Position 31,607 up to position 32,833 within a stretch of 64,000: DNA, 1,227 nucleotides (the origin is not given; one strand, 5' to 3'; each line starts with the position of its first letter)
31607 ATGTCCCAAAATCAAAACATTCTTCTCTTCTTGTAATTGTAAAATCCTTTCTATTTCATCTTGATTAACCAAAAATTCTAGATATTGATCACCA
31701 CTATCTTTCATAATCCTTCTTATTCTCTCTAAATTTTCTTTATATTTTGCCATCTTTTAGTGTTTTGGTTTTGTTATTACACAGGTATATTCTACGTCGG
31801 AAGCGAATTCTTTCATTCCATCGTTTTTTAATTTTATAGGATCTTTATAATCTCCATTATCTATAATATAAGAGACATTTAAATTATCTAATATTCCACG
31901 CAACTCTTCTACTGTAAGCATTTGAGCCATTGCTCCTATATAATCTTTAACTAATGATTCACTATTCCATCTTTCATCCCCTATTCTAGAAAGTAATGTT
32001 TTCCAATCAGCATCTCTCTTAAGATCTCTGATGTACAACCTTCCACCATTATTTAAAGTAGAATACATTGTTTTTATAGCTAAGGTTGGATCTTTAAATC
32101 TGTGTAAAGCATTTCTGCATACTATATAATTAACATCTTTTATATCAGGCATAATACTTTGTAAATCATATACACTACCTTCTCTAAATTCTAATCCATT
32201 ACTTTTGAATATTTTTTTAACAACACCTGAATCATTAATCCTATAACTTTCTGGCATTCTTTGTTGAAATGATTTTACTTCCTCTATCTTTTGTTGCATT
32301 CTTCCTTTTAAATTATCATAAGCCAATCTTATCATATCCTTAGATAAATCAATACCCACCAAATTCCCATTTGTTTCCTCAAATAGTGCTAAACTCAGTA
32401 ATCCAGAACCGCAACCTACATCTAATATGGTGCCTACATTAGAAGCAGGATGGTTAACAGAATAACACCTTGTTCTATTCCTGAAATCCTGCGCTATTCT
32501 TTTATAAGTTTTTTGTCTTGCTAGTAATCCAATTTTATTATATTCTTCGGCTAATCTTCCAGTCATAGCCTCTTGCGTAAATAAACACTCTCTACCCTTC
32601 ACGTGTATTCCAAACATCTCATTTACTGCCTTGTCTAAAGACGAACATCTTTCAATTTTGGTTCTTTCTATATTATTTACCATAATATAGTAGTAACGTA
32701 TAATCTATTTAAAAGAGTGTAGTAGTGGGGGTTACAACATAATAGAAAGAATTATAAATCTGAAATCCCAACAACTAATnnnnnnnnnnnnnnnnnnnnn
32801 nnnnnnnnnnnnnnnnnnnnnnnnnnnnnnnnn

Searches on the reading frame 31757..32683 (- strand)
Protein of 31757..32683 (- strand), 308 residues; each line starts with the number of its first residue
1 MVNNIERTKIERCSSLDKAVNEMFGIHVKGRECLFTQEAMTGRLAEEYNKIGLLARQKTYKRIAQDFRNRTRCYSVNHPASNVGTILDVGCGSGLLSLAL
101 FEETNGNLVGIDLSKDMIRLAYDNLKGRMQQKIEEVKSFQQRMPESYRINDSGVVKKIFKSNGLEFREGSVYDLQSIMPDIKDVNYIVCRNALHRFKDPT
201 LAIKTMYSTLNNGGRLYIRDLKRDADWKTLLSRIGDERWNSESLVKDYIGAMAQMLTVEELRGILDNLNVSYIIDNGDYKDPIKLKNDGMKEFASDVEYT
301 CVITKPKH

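Call 12: search_protein_families(library=pfam, proteins=[window:31757-32683:-], max_evalue=0.01)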
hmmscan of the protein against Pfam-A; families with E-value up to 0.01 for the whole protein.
window:31757-32683:- (308 aa): 13 families
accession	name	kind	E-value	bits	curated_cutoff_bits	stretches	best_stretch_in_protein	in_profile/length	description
PF13847.12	Methyltransf_31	-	5e-16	59.1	27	2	85-126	6-49/145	Methyltransferase domain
PF13489.12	Methyltransf_23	-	6.9e-16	58.8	27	1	81-238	21-136/164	Methyltransferase domain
PF08242.18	Methyltransf_12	-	6.4e-13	49.7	30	1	87-216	1-98/98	Methyltransferase domain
PF08241.18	Methyltransf_11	-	1.9e-12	48.1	21.2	2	87-135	1-53/95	Methyltransferase domain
PF13649.12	Methyltransf_25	-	2.9e-12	47.6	27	1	86-129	1-45/97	Methyltransferase domain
PF01209.24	Ubie_methyltran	-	1.4e-06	28.3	20.1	1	75-146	44-113/233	ubiE/COQ5 methyltransferase family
PF06325.19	PrmA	-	7.4e-06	26.1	22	1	85-136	164-215/296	Ribosomal protein L11 methyltransferase (PrmA)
PF05175.20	MTS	-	5.3e-05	23.4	23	1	82-134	31-84/170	Methyltransferase small domain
PF01739.24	CheR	-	0.00056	19.8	27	1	81-218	30-173/195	CheR methyltransferase, SAM binding domain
PF02353.26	CMAS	-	0.00057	19.7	27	1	85-138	65-118/273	Mycolic acid cyclopropane synthetase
PF13679.12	Methyltransf_32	-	0.0048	17.3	27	1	81-123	24-71/143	Methyltransferase domain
PF11599.14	AviRa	-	0.006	16.5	25.7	1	62-142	33-114/232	RRNA methyltransferase AviRa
PF01135.25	PCMT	-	0.0061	16.8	20.3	0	84-132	75-125/210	Protein-L-isoaspartate(D-aspartate) O-methyltransferase (PCMT)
